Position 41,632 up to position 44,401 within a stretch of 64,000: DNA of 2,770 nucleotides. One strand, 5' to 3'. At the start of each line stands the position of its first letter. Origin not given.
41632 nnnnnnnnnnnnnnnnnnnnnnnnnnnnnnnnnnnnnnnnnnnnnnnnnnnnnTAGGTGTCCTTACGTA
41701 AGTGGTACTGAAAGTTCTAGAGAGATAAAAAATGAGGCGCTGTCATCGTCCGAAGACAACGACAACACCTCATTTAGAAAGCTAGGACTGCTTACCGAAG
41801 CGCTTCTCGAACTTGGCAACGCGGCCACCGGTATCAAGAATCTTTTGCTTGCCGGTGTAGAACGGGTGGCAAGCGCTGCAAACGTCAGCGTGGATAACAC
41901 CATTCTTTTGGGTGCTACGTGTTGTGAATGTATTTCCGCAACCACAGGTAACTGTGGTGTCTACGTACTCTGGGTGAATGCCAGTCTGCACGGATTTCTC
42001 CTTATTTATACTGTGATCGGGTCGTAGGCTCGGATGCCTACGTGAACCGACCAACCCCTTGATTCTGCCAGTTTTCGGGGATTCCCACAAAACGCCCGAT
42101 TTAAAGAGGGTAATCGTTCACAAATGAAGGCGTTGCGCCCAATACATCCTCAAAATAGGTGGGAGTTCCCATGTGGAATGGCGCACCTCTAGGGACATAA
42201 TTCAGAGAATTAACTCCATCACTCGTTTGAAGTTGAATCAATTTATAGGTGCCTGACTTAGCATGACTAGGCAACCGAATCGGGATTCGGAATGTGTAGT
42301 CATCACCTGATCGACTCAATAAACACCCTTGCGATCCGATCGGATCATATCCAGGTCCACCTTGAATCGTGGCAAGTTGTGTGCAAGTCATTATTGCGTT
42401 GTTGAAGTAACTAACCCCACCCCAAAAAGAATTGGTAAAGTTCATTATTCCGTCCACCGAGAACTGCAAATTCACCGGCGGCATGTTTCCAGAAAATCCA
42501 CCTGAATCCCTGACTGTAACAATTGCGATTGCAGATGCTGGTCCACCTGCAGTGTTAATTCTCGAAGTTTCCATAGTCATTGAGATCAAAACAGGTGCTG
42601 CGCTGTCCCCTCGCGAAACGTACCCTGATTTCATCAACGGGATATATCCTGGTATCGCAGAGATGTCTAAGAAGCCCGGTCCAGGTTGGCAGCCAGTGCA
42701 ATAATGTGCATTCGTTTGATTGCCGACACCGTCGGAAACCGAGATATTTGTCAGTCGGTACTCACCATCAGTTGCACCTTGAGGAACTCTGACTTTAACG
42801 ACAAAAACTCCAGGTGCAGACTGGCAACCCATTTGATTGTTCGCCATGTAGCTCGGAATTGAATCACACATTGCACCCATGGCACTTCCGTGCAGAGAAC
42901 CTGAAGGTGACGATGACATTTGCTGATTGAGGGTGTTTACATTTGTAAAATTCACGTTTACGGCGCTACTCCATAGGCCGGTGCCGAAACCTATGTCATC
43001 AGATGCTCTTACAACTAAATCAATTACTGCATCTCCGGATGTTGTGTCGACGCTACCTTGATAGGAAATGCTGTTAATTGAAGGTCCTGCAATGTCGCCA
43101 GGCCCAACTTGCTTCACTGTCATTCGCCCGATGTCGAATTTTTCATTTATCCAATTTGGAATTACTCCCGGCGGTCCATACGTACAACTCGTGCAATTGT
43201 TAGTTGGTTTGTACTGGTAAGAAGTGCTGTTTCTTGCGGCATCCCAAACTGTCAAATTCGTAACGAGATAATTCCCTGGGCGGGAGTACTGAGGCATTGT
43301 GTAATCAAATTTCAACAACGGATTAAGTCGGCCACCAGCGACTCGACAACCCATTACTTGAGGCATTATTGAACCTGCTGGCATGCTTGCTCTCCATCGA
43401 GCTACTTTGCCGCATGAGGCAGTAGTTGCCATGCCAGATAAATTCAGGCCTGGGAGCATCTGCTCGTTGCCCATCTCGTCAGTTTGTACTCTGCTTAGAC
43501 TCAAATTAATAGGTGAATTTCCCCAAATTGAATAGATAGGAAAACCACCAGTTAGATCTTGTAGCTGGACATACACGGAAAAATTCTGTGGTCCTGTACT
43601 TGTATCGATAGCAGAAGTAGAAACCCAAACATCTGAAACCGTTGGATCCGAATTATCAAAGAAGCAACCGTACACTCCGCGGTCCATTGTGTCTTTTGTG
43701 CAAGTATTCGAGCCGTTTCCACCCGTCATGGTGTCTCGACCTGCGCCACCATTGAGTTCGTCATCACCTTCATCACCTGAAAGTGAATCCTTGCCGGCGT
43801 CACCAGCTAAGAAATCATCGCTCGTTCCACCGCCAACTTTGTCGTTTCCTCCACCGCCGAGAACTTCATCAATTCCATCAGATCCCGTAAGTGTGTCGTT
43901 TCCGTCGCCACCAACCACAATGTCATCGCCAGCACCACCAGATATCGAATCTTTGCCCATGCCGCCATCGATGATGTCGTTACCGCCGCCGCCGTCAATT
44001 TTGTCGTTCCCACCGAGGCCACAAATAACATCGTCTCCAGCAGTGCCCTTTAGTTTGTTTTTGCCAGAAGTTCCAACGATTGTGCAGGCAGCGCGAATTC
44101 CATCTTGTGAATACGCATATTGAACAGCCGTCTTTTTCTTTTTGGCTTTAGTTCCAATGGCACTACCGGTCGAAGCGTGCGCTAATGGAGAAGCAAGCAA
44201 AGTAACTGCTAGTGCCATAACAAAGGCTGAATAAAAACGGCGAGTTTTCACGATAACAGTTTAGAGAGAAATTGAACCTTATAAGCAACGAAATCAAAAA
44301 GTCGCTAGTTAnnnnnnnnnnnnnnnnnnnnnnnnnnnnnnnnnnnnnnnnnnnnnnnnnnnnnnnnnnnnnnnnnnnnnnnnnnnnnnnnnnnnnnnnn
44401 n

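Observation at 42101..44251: Sec-signal protein combining a 12-unit RTX Ca2+-binding array with three uncharacterised Cys-pair repeat modules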

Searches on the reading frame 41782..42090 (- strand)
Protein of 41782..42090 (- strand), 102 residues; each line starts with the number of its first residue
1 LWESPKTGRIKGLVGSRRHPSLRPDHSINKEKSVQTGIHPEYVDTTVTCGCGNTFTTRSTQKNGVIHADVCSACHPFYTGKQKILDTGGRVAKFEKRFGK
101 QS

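Call 16: search_protein_families(library=pfam, proteins=[window:41782-42090:-], max_evalue=0.00001)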
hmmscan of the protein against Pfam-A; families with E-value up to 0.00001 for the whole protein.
window:41782-42090:- (102 aa): 1 family
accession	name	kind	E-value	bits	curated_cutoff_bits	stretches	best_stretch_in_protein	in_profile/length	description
PF01197.23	Ribosomal_L31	-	7.5e-31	106.6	27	1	35-99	2-65/65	Ribosomal protein L31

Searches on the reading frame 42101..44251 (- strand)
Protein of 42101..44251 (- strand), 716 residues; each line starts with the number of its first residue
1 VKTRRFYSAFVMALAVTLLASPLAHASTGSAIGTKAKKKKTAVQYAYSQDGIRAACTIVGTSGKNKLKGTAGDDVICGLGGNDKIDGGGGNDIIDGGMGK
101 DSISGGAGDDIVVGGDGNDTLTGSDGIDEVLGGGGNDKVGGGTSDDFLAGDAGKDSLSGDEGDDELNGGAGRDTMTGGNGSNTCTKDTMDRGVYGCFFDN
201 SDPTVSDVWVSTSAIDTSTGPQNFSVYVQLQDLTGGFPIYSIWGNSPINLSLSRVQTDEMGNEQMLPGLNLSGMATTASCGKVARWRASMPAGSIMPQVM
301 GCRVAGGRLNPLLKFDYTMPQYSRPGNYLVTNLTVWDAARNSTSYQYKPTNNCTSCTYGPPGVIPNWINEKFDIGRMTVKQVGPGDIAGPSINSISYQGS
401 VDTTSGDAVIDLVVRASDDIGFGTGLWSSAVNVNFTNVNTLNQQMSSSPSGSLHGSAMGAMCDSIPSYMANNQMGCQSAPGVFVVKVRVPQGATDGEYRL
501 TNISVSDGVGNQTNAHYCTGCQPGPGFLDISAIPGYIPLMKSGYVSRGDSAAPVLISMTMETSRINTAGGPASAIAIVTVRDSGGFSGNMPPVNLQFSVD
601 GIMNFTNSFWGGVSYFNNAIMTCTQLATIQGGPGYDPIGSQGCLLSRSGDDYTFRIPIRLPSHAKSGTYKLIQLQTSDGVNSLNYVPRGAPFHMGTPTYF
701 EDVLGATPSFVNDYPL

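Call 3: search_protein_families(library=pfam, proteins=[window:42101-44251:-], max_evalue=1)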
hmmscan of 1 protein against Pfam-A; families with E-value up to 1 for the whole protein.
window:42101-44251:- (716 aa): 4 families
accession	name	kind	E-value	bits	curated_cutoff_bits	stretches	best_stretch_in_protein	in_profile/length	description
PF00353.25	HemolysinCabind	-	4.6e-25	87.6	23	7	69-103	2-36/36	RTX calcium-binding nonapeptide repeat (4 copies)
PF15418.12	DUF4625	-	0.0065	17.2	27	0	483-515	93-124/131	Domain of unknown function (DUF4625)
PF23034.1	DUF7035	-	0.015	15.9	27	0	198-252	1-55/137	Domain of unknown function (DUF7035)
PF25419.1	Ig_PIFI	-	0.016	16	28.2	1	460-508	55-102/130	PIFI-like, immunoglobulin-like domain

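Call 4: search_protein_families(library=ncbifam, proteins=[window:42101-44251:-], max_evalue=1)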
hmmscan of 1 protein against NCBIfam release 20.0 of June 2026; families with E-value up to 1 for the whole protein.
window:42101-44251:- (716 aa): 7 families
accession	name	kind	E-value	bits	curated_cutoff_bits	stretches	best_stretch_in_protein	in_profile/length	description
NF033943.0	RTX_toxin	subfamily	5.6e-20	71.1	1000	1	46-182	660-797/930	RTX family hemolysin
NF046115.1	Ca_rpt_SMc04171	equivalog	7.2e-17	61.7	625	3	56-103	2-49/574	SMc04171 family calcium-binding repeat protein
NF033203.1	entero_EhxA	exception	1.2e-15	56.8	2000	1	57-182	704-829/997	enterohemolysin EhxA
NF053766.1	ZapA_metallo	exception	2.9e-11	43.1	940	2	127-187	330-391/483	ZapA family metalloprotease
NF035945.1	Zn_serralysin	subfamily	2e-09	37.2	500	3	58-93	331-366/462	serralysin family metalloprotease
NF050046.1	PueAB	exception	4.3e-05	22.1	670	2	57-103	371-417/616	polyurethane esterase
NF052454.1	BtaGlycanEglC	equivalog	0.022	13.7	700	1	53-94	107-150/459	endo-1,3-1,4-beta-glycanase EglC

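Call 5: search_solved_structures(query=window:42101-44251:-, max_evalue=1, show_alignments=2)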
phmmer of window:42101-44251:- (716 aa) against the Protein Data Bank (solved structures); distinct sequences matched with E-value up to 1: 37.
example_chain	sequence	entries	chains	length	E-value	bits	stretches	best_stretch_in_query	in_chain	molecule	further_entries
7usl_C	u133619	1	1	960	4.9e-27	97.8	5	54-130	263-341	Bifunctional hemolysin-adenylate cyclase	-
7rah_E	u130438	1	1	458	3e-18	68.7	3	45-176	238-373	Bifunctional adenylate cyclase toxin/hemolysin CyaA,Bifunctional adenylate cyclase toxin/h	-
2zj6_A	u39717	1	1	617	1.5e-10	43.2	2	56-149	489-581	Lipase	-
2z8z_A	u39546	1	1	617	2.1e-10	42.8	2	56-149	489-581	Lipase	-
2z8x_A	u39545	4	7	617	2.3e-10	42.6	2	56-149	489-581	Lipase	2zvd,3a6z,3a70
2zj7_A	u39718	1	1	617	2.6e-10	42.5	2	56-149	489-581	Lipase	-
9p6c_A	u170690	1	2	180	3.8e-10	41.9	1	60-143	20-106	Hemolysin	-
6sus_A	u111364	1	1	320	8.1e-10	40.8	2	57-140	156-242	Bifunctional hemolysin/adenylate cyclase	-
9p0c_A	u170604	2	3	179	1.3e-07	33.5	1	60-139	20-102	Hemolysin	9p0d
2ml3_A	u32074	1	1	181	2.9e-07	32.4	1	57-111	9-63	Poly(beta-D-mannuronate) C5 epimerase 6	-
3hbu_P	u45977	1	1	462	6.2e-07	31.3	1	89-183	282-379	Secreted protease C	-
3hb2_P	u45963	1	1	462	6.2e-07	31.3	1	89-183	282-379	Secreted protease C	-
3hbv_P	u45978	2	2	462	6.2e-07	31.3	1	89-183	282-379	Secreted protease C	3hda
1go8_P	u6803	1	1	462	6.3e-07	31.3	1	89-183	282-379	PROTEASE C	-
1go7_P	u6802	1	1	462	6.3e-07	31.3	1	89-183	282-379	PROTEASE C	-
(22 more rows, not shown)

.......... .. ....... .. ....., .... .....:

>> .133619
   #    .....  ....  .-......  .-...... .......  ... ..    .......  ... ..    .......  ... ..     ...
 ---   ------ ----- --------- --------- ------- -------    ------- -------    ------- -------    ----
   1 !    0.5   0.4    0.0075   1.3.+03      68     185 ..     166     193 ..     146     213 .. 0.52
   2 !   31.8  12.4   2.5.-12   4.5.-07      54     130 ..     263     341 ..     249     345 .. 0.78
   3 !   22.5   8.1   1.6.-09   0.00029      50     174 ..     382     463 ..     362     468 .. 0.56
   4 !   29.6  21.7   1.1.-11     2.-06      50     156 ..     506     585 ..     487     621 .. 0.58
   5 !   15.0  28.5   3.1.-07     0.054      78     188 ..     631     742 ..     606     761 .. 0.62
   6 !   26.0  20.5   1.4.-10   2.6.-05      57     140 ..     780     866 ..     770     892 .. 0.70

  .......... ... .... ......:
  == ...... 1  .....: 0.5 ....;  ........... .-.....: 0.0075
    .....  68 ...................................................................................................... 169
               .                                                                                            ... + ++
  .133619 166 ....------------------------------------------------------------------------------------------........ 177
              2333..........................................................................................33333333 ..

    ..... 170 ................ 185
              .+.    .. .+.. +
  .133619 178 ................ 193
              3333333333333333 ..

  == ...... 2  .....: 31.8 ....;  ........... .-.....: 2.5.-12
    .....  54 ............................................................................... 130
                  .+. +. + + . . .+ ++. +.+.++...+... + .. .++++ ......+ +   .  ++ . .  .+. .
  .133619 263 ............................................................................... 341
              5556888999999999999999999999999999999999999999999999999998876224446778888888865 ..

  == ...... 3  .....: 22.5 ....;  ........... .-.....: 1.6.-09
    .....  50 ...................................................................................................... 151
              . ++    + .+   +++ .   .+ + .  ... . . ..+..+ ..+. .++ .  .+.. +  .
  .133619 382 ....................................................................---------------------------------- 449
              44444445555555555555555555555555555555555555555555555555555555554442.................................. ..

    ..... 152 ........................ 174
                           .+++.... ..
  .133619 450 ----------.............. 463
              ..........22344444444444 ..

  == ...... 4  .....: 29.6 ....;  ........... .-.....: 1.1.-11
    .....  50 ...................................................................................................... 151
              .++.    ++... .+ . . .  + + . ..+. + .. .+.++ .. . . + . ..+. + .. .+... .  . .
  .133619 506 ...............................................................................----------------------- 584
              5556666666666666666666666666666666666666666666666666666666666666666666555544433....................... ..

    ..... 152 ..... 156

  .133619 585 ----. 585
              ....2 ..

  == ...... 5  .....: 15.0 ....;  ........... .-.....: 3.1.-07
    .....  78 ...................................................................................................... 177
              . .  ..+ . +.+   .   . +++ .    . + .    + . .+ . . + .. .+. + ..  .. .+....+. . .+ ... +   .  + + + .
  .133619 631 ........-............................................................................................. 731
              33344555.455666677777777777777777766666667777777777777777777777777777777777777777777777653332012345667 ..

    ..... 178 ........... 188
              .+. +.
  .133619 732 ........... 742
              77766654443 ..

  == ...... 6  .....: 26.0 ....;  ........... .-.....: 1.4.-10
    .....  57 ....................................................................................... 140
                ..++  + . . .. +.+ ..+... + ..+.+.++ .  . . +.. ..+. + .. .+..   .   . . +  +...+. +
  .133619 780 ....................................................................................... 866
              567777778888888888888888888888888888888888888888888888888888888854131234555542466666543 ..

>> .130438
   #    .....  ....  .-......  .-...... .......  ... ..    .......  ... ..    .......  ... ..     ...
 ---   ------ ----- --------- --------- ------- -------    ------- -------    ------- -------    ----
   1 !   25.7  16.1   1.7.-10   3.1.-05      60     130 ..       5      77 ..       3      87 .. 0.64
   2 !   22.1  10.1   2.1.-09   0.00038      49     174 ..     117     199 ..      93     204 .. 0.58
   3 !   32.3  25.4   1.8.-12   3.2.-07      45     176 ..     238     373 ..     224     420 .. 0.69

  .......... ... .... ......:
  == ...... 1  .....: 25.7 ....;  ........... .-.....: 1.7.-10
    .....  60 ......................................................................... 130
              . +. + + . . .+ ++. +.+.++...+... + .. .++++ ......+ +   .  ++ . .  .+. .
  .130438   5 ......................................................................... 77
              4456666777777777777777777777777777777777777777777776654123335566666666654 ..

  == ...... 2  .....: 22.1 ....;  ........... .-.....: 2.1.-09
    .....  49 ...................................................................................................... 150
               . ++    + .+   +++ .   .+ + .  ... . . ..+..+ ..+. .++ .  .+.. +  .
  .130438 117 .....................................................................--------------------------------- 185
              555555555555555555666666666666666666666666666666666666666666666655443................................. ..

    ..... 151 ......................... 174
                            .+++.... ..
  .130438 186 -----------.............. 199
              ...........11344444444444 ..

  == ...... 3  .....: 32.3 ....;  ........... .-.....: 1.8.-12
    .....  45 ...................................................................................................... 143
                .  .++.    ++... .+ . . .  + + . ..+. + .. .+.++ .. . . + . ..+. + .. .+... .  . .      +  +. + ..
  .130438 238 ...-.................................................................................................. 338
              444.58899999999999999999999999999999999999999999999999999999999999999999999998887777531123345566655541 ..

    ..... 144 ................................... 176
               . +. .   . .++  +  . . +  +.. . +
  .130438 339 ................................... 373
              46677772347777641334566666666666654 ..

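Call 27: find_encoding_contigs(protein=window:42101-44251:-, flank=10000, max_places=6)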
Protein window:42101-44251:- (716 aa): no gene with exactly this product is on record in the collection.

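Call 47: predict_structure(alignment_id=A4)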
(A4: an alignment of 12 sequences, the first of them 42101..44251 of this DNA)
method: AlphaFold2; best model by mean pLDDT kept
length: 716 residues; sequences in the alignment: 12
mean_pLDDT: 76.5   pTM: 0.73
mean pLDDT of the five models: 76.5, 75.5, 75.5, 75.0, 72.7
residues with pLDDT >= 90: 150; 70-90: 375; 50-70: 114; < 50: 77
segments of 3 or more residues with pLDDT < 50: 1-40, 353-357, 359-362, 442-450, 522-525
pLDDT, mean of each block of 10 residues (from residue 1): 31 29 29 42 68 79 89 86 90 89 91 91 87 90 86 86 77 73 57 66 91 90 92 80 64 79 63 78 74 57 88 89 87 84 81 49 70 89 85 92 82 91 70 79 40 79 68 77 88 78 84 74 59 87 64 88 84 92 72 85 68 75 83 63 91 93 87 81 77 62 89 80
secondary structure, 60 per line:
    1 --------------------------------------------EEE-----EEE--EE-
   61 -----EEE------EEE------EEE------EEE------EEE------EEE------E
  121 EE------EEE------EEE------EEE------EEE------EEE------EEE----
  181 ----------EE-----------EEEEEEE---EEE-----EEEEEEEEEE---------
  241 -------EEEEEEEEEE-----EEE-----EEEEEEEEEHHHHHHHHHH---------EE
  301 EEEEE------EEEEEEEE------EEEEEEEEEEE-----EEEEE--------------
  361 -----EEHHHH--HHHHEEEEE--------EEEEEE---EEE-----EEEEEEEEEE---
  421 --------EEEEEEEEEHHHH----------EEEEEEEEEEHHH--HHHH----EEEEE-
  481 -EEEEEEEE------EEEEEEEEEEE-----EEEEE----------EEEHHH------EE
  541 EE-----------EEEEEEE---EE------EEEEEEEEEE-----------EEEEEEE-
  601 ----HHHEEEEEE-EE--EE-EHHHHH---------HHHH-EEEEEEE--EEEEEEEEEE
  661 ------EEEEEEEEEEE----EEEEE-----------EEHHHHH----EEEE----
elements in order (helices of 4 or more, strands of 3 or more residues): E45-47 E53-55 E66-68 E75-77 E84-86 E93-95 E102-104 E111-113 E120-122 E129-131 E138-140 E147-149 E156-158 E165-167 E174-176 E204-210 E214-216 E222-231 E248-257 E263-265 E271-279 H280-289 E299-305 E312-319 E326-336 E342-346 H368-371 H374-377 E378-382 E391-396 E400-402 E408-417 E429-437 H438-441 E452-461 H467-470 E475-479 E482-489 E496-506 E512-516 E527-529 E539-542 E554-560 E572-581 E593-599 E608-613 H623-627 H637-640 E642-648 E651-660 E667-677 E682-686 H700-704 E709-712

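Call 51: fold_search(model_id=the predicted structure, library=pdb)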
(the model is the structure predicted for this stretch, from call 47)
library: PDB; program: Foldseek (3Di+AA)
matches with E <= 10: 1236; with E <= 0.001: 124
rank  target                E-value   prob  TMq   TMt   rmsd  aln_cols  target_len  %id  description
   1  6eg0_B                4.2e-07  1.00  0.10  0.19  30.7       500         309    7  Crystal structure of Dpr4 Ig1-Ig2 in complex with DIP-Eta Ig1-Ig3 (released 2018-11-28)
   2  4nen_A                1.4e-06  0.99  0.13  0.10  26.1       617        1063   11  An internal ligand-bound, metastable state of a leukocyte integrin, aXb2 (released 2014-01-15)
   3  4neh_A                2.7e-06  0.98  0.13  0.10  27.6       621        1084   12  An internal ligand-bound, metastable state of a leukocyte integrin, aXb2 (released 2014-01-15)
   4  9gtb_B                3.6e-06  1.00  0.11  0.19  20.5       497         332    8  Cryo-EM structure of Mouse PMCA-NPTN complex captured in E1-Ca state (released 2025-08-06)
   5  8xen_A                3.8e-06  0.94  0.11  0.09  37.0       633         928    9  Cryo-EM structure of integrin ITGAV/ITGB3 complex, conformation 4 (released 2024-12-18)
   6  6avq_A                4.6e-06  0.99  0.14  0.12  25.2       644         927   10  The Therapeutic Antibody LM609 Selectively Inhibits Ligand Binding to Human alpha-V beta-3 Integrin via Steric Hindran (released 2017-11-01)
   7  8wa2_D                6.2e-06  0.99  0.13  0.07  20.9       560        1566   11  cryo-EM structure of native mastigonemes isolated from Chlamydomonas reinhardtii at 3.0 angstrom resolution (released 2024-04-10)
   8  9b4h_A                6.2e-06  0.99  0.14  0.07  24.9       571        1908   11  Chlamydomonas reinhardtii mastigoneme filament (released 2024-04-10)
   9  8wa2_E                8.6e-06  0.99  0.13  0.08  20.8       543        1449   12  cryo-EM structure of native mastigonemes isolated from Chlamydomonas reinhardtii at 3.0 angstrom resolution (released 2024-04-10)
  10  4lnv_A                1.0e-05  0.99  0.11  0.07  23.5       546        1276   11  Crystal Structure of TEP1s (released 2013-07-24)
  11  5es4_C                1.3e-05  0.97  0.14  0.12  25.6       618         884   12  RE-REFINEMENT OF INTEGRIN ALPHAXBETA2 ECTODOMAIN IN THE CLOSED/BENT CONFORMATION (released 2016-03-02)
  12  9kuv_A                1.3e-05  0.98  0.11  0.13  21.1       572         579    8  Mechanistic insights into the versatile stoichiometry and biased signaling of the apelin receptor-arrestin complex (released 2025-09-17)
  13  7usm_A                1.8e-05  0.94  0.14  0.12  25.5       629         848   10  Integrin alphaM/beta2 ectodomain (released 2022-08-17)
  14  1jv2_A                2.0e-05  0.97  0.14  0.12  26.8       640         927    9  CRYSTAL STRUCTURE OF THE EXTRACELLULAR SEGMENT OF INTEGRIN ALPHAVBETA3 (released 2001-10-17)
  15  5es4_A                2.0e-05  0.93  0.13  0.10  25.9       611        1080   13  RE-REFINEMENT OF INTEGRIN ALPHAXBETA2 ECTODOMAIN IN THE CLOSED/BENT CONFORMATION (released 2016-03-02)
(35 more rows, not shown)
